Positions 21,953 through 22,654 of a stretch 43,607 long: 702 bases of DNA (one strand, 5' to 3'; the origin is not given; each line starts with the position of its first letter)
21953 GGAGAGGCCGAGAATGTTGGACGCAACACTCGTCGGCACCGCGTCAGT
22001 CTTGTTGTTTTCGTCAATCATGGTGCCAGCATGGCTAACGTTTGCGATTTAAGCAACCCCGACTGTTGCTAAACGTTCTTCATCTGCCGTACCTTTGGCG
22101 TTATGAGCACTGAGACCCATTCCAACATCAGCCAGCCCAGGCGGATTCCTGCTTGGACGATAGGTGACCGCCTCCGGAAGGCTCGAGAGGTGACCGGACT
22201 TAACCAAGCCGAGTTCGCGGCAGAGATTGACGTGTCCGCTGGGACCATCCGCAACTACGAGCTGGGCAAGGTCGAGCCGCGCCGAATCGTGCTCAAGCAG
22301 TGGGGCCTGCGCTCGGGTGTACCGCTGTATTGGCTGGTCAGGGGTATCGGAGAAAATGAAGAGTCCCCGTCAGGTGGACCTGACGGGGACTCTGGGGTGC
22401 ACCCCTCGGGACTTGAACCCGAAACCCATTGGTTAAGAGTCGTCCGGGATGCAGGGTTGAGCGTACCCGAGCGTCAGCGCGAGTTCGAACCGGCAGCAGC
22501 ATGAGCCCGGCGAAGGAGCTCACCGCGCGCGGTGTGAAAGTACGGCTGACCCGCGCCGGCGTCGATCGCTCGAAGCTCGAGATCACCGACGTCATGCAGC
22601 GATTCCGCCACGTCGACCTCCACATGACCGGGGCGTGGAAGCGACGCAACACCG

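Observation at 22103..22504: attP (3' half of tRNA-Lys) lies inside the repressor ORF: an integration-dependent immunity-type switch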

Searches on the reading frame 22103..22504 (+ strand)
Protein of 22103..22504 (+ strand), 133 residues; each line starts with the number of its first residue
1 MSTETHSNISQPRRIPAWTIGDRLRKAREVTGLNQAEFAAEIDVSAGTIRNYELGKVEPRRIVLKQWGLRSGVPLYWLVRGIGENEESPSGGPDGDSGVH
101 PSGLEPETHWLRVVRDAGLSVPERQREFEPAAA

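Call 4: search_protein_families(library=pfam, proteins=[window:22103-22504:+], max_evalue=0.01)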
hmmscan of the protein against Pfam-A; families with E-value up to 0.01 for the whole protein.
window:22103-22504:+ (133 aa): 3 families
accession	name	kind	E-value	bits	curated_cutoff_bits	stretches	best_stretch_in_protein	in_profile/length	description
PF12844.13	HTH_19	-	1.1e-09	38.4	30.2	1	21-84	1-64/64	Helix-turn-helix domain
PF01381.28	HTH_3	-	4.2e-07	30.3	23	1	24-66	1-43/55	Helix-turn-helix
PF13560.12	HTH_31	-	1e-06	29.4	27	1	20-61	2-44/64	Helix-turn-helix domain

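Call 14: find_homologous_proteins(query=window:22103-22504:+, max_evalue=0.00001)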
Query window:22103-22504:+ (133 aa): 13 proteins with E <= 0.00001 among 29 candidates.
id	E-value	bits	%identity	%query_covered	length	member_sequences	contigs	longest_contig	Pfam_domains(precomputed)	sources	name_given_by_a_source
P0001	1.8e-62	227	99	78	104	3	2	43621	PF12844.14,PF01381.29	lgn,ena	-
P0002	4.0e-32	129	58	89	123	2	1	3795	PF12844.14,PF01381.29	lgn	-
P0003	3.2e-24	103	70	60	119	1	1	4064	PF12844.14,PF01381.29,PF13560.13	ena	-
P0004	4.3e-23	100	56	68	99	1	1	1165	PF12844.14,PF01381.29,PF07022.20,PF13560.13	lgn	-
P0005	5.3e-22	96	62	63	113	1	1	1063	PF12844.14,PF01381.29,PF13560.13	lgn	-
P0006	5.5e-22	96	53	74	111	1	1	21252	PF12844.14,PF01381.29,PF13560.13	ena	-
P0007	4.2e-21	93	58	63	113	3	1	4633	PF12844.14,PF01381.29,PF13560.13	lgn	-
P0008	1.2e-17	82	55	59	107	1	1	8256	PF12844.14,PF01381.29,PF07022.20,PF13560.13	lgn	-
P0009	3.1e-17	81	51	59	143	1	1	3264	PF12844.14,PF01381.29,PF13560.13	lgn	-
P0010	5.9e-16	77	49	67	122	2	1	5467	PF12844.14,PF01381.29,PF07022.20,PF13560.13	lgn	-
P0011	1.2e-14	72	46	68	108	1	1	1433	PF12844.14,PF01381.29,PF13560.13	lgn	-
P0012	1.1e-9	56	38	67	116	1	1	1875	PF12844.14,PF01381.29,PF13560.13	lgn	-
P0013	1.2e-9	56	47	62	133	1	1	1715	-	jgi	-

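Call 16: list_cluster_members(proteins=[P0001, P0004, P0006, P0010])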
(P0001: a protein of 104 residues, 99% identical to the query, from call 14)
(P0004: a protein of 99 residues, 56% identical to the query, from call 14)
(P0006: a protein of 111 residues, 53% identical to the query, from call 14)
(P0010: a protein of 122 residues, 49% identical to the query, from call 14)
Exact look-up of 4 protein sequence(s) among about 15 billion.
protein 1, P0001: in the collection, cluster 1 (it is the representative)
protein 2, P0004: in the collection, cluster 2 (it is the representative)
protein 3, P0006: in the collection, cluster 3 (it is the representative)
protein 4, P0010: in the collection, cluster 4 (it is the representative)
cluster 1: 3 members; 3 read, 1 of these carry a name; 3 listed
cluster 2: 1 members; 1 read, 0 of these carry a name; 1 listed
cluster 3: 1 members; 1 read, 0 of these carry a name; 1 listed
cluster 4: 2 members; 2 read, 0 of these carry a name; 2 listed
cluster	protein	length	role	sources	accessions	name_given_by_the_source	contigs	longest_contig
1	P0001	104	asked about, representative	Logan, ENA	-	-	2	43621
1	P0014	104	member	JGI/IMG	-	transcriptional regulator with XRE-family HTH domain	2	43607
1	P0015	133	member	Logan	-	-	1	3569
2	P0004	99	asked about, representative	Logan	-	-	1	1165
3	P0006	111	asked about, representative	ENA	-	-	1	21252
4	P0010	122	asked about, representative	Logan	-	-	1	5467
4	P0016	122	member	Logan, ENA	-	-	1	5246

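Call 17: find_encoding_contigs(protein=P0006, flank=10000, max_places=4)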
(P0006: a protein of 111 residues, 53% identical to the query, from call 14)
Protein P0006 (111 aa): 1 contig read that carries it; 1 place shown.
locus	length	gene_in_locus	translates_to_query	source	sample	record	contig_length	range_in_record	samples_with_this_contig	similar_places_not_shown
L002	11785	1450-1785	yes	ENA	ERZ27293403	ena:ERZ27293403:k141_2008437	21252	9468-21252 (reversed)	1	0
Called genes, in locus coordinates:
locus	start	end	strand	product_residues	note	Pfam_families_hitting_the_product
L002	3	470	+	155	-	?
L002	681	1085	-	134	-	-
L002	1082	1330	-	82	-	PF12728:HTH_17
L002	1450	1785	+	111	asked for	PF13560:HTH_31, PF12844:HTH_19, PF01381:HTH_3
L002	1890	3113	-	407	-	PF06965:Na_H_antiport_1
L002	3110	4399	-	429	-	PF13367:PrsW-protease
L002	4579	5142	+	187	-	PF00929:RNase_T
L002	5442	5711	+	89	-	-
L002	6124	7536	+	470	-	PF01453:B_lectin (faint), PF07510:GmrSD_C (weak)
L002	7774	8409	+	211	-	-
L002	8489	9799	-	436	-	PF00067:p450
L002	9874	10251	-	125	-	PF00166:Cpn10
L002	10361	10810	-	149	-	PF12277:DUF3618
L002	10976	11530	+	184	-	PF00578:AhpC-TSA, PF08534:Redoxin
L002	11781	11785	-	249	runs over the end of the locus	-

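Call 18: find_encoding_contigs(protein=P0001, flank=10000, max_places=6)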
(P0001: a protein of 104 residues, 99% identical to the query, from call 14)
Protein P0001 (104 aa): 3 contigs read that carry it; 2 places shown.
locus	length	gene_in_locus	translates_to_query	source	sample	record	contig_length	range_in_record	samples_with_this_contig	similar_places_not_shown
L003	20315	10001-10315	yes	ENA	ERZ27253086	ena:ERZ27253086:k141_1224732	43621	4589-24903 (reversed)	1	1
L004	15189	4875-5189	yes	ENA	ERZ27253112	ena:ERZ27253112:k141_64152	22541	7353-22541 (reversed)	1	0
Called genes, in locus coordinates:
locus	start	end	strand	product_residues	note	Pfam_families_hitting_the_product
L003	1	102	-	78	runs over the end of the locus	-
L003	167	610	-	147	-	-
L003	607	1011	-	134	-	-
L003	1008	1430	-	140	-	-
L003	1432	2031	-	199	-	-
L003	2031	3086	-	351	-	-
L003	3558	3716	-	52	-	-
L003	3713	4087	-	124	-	-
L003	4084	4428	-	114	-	-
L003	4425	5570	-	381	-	-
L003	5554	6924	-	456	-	PF02195:ParB_N, PF17762:HTH_ParB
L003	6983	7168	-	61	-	-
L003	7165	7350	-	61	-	-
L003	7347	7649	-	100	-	-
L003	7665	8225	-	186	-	-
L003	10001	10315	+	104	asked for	PF01381:HTH_3 (weak), PF12844:HTH_19 (weak)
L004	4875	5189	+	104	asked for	PF01381:HTH_3 (weak), PF12844:HTH_19 (weak)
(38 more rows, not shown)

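Call 22: find_encoding_contigs(protein=P0004, flank=5000, max_places=3)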
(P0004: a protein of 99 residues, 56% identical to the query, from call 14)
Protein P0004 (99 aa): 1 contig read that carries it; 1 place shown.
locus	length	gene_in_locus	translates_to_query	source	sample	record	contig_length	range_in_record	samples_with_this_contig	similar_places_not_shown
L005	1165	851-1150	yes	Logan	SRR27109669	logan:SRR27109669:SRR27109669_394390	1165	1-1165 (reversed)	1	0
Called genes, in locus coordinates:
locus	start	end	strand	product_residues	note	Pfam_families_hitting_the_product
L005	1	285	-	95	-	?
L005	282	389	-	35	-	-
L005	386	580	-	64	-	-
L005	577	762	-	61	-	PF12728:HTH_17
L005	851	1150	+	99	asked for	PF12844:HTH_19 (weak), PF13560:HTH_31, PF01381:HTH_3, PF07022:Phage_CI_repr (weak)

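Call 23: find_encoding_contigs(protein=P0010, flank=6000, max_places=3)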
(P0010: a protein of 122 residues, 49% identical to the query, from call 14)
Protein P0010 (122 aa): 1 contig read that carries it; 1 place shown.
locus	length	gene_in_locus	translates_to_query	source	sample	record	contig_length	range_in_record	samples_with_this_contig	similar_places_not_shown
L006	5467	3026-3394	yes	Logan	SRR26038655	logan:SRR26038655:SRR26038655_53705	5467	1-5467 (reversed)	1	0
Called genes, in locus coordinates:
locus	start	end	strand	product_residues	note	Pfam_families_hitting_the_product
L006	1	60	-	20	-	?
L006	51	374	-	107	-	-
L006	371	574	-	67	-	-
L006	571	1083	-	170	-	-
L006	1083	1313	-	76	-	-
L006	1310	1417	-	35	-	-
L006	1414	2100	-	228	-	PF00145:DNA_methylase (weak)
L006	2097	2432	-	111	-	-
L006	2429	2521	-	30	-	-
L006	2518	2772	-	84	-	-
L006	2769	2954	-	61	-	PF12728:HTH_17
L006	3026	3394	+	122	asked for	PF13560:HTH_31, PF07022:Phage_CI_repr (weak), PF12844:HTH_19, PF01381:HTH_3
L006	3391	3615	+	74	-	-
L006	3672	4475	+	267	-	PF00589:Phage_integrase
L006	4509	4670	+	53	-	-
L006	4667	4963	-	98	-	-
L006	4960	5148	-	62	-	-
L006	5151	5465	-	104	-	?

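Call 24: find_encoding_contigs(protein=P0002, flank=5000, max_places=3)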
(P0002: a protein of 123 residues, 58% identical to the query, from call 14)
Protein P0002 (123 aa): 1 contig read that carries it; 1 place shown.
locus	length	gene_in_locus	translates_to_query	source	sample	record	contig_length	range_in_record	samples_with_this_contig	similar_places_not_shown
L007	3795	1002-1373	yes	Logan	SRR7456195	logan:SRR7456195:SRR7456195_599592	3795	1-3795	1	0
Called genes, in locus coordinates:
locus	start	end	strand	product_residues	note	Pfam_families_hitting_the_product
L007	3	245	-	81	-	?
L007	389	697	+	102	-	PF25355:DUF7882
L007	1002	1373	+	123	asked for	PF01381:HTH_3 (weak), PF12844:HTH_19 (weak)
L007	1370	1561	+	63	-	-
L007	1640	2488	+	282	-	PF00589:Phage_integrase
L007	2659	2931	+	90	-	-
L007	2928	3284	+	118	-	-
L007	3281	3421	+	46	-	-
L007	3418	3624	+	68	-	-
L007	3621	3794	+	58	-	?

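Call 30: search_dna_similar(query=window:22103-22504:+, collection=phages, mode=protein, max_rows=40, max_evalue=0.001)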
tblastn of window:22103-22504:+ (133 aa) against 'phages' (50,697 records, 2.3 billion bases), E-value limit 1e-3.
Records with a match: 300; places in all: 304; records where one place covers at least 80% of the query: 2.
Best place of each record, by identity: <60% 300.
By first word of the organism name: Mycobacterium 160; Gordonia 72; Brevibacterium 32; Arthrobacter 16; Clostridium 4; Paenibacillus 3; Faecalibacterium 2; Brevibacillus 2; Curtobacterium 1; Rhodobacter 1; and 7 more.
By host as written in the record: Mycobacterium smegmatis mc2 155 91; Gordonia terrae 3612 60; Mycobacterium smegmatis mc#155 37; Brevibacterium aurantiacum SMQ-1335 32; Mycobacterium smegmatis mc2155 9; Arthrobacter globiformis B-2979 8; Mycobacterium sp. 5; Gordonia terrae CAG3 5; and 29 more.
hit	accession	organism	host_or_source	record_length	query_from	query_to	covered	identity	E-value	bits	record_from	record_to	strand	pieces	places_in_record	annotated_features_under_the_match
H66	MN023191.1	Brevibacterium phage AGM16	Brevibacterium aurantiacum SMQ-1335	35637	15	113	74%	41.6%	3e-10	62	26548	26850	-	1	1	immunity repressor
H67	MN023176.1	Brevibacterium phage AGM1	Brevibacterium aurantiacum SMQ-1335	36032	15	113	74%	41.6%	3e-10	62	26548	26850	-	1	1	immunity repressor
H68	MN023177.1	Brevibacterium phage AGM2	Brevibacterium aurantiacum SMQ-1335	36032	15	113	74%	41.6%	3e-10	62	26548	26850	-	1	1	immunity repressor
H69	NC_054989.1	Brevibacterium phage AGM1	Brevibacterium aurantiacum SMQ-1335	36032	15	113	74%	41.6%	3e-10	62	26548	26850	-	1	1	transcriptional repressor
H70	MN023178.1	Brevibacterium phage AGM3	Brevibacterium aurantiacum SMQ-1335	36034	15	113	74%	41.6%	3e-10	62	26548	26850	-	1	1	immunity repressor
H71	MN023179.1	Brevibacterium phage AGM4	Brevibacterium aurantiacum SMQ-1335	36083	15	113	74%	41.6%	3e-10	62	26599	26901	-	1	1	immunity repressor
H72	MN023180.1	Brevibacterium phage AGM5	Brevibacterium aurantiacum SMQ-1335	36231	15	113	74%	41.6%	3e-10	62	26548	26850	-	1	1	immunity repressor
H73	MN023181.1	Brevibacterium phage AGM6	Brevibacterium aurantiacum SMQ-1335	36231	15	113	74%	41.6%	3e-10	62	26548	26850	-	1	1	immunity repressor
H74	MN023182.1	Brevibacterium phage AGM7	Brevibacterium aurantiacum SMQ-1335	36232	15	113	74%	41.6%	3e-10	62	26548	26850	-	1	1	immunity repressor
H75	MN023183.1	Brevibacterium phage AGM8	Brevibacterium aurantiacum SMQ-1335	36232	15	113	74%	41.6%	3e-10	62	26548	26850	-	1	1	immunity repressor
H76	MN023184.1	Brevibacterium phage AGM9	Brevibacterium aurantiacum SMQ-1335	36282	15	113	74%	41.6%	3e-10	62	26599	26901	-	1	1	immunity repressor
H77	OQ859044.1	Brevibacterium phage 1T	Brevibacterium aurantiacum SMQ-1335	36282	15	113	74%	41.6%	3e-10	62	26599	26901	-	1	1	immunity repressor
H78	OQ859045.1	Brevibacterium phage 2C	Brevibacterium aurantiacum SMQ-1335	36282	15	113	74%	41.6%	3e-10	62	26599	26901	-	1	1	immunity repressor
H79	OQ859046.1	Brevibacterium phage 2T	Brevibacterium aurantiacum SMQ-1335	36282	15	113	74%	41.6%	3e-10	62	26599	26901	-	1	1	immunity repressor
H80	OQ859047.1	Brevibacterium phage 3C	Brevibacterium aurantiacum SMQ-1335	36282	15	113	74%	41.6%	3e-10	62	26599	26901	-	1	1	immunity repressor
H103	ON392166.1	Arthrobacter phage Cole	Arthrobacter globiformis NRRL B-2979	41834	1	81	61%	42.7%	1e-7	54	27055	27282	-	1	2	35: helix-turn-helix DNA binding domain protein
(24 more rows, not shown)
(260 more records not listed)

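Call 45: search_protein_families(library=phrogs, proteins=[L006:3391-3615:+, L007:1370-1561:+], max_evalue=0.01)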
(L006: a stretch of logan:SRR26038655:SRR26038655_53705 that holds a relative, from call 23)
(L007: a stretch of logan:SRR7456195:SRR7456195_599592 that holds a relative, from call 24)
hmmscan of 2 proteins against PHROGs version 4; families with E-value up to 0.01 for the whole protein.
L006:3391-3615:+ (74 aa): 0 families

L007:1370-1561:+ (63 aa): 0 families

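Call 52: get_annotated_region(hit=H103, flank=3000)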
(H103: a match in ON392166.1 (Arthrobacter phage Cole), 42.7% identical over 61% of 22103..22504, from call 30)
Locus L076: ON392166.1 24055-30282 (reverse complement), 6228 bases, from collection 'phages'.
description: Arthrobacter phage Cole, complete genome.
organism: Arthrobacter phage Cole (NCBI taxid 2944951)
taxonomy: Viruses; Duplodnaviria; Heunggongvirae; Uroviricota; Caudoviricetes
host: Arthrobacter globiformis NRRL B-2979; source: soil; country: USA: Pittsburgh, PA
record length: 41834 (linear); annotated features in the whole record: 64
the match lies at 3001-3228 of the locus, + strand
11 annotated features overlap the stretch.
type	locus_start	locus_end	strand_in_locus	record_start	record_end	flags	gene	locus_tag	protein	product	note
CDS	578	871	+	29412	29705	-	40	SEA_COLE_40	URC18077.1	helix-turn-helix DNA binding domain protein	-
CDS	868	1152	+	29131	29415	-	39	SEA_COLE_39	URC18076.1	hypothetical protein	-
CDS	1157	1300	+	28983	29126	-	38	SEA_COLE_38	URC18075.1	hypothetical protein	-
CDS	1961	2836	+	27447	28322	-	37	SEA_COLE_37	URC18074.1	tyrosine integrase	-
tRNA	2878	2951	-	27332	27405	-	36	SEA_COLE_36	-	tRNA-Arg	tRNA-Arg(tct)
CDS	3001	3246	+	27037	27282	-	35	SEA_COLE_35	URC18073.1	helix-turn-helix DNA binding domain protein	-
CDS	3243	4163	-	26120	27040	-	34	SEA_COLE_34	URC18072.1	tyrosine integrase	-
CDS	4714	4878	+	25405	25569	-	33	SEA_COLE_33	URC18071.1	hypothetical protein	-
CDS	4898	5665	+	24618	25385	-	32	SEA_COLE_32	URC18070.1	lipase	-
CDS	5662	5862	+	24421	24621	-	31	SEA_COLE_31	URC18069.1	membrane protein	-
CDS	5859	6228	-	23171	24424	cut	30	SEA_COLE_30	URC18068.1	esterase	-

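Call 66: find_related_loci(query=A5, collection=viral_contigs, flank=3000)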
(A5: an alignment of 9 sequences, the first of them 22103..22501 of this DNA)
Query A5 (133 aa) in viral_contigs; peptide patterns used: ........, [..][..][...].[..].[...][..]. (x = any residue, [..] = any of these).
118 stretches matched a pattern; 82 encode a relative of the query (tblastn E <= 1e-3); the best 80 are kept; 80 distinct loci.
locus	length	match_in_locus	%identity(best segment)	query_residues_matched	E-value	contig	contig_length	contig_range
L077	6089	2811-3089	58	15-109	1e-29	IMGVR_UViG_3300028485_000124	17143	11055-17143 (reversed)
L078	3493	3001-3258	56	15-102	1e-27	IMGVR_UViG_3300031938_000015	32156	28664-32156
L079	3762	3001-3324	47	5-109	2e-25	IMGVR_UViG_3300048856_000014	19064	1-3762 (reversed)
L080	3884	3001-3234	60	15-92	5e-25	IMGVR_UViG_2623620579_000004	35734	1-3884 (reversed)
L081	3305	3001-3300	50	6-108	1e-24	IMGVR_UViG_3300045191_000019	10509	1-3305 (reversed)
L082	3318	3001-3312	48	1-108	1e-24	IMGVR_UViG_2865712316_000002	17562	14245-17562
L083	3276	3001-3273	53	15-109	2e-24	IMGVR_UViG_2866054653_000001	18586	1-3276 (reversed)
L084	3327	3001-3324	48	5-109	3e-24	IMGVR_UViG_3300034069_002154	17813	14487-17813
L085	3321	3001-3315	47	1-108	8e-24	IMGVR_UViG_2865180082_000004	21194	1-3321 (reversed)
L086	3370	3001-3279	53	12-101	5e-23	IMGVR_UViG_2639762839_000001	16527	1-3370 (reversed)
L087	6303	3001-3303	46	12-114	7e-23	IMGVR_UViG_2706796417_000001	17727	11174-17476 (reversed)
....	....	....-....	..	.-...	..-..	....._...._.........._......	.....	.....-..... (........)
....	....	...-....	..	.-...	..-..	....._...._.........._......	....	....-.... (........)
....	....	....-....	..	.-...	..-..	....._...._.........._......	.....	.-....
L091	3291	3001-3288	47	8-109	2e-22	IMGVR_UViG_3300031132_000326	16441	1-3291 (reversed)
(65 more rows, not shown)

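Call 74: search_protein_families(library=ncbifam, proteins=[window:22103-22501:+], max_evalue=0.01)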
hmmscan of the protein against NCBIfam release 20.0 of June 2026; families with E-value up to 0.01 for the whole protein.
window:22103-22501:+ (133 aa): 13 families
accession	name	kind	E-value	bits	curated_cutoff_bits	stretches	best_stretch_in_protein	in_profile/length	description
TIGR03070.1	couple_hipB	subfamily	3e-07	30.3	71.65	1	20-58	3-41/58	type II toxin-antitoxin system Y4mF family antitoxin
NF041951.1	phage_RstR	subfamily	2.1e-06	28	80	1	20-66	3-49/108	RstR family transcriptional repressor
TIGR03830.1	CxxCG_CxxCG_HTH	subfamily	1.5e-05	24.8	61.8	1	15-62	61-108/127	type II TA system antitoxin MqsA family protein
TIGR00270.2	TIGR00270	equivalog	2.8e-05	24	110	1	22-65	78-121/159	multiprotein bridging factor aMBF1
NF008109.0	PRK10856.1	equivalog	0.0019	18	208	1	16-56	11-51/334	cytoskeleton protein RodZ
NF007481.0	PRK10072.1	equivalog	0.0021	18.5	110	1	24-66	38-80/96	HTH-type transcriptional regulator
NF047542.1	telomere_Tap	equivalog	0.0024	16.6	600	1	14-61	15-59/695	telomere-associated protein Tap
NF007257.0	PRK09706.1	subfamily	0.0028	17.5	101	1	19-61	5-47/135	transcriptional repressor DicA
NF052239.1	antitox_spr1629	equivalog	0.0028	16.8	335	1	20-62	3-45/377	spr1629 family repressor/antitoxin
NF047948.1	male_kill_WMK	equivalog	0.0031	17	300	1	18-58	161-201/300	WO male-killing family protein Wmk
NF058600.1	TransRegSco1979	equivalog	0.0036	16.4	350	1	19-61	8-50/280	Sco1979 family transcriptional regulator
NF006015.0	PRK08154.1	subfamily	0.0042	16.3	204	1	19-80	30-91/314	anaerobic benzoate catabolism transcriptional regulator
NF041265.1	NadS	equivalog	0.0083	16.4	60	0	6-63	18-74/94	NadS family protein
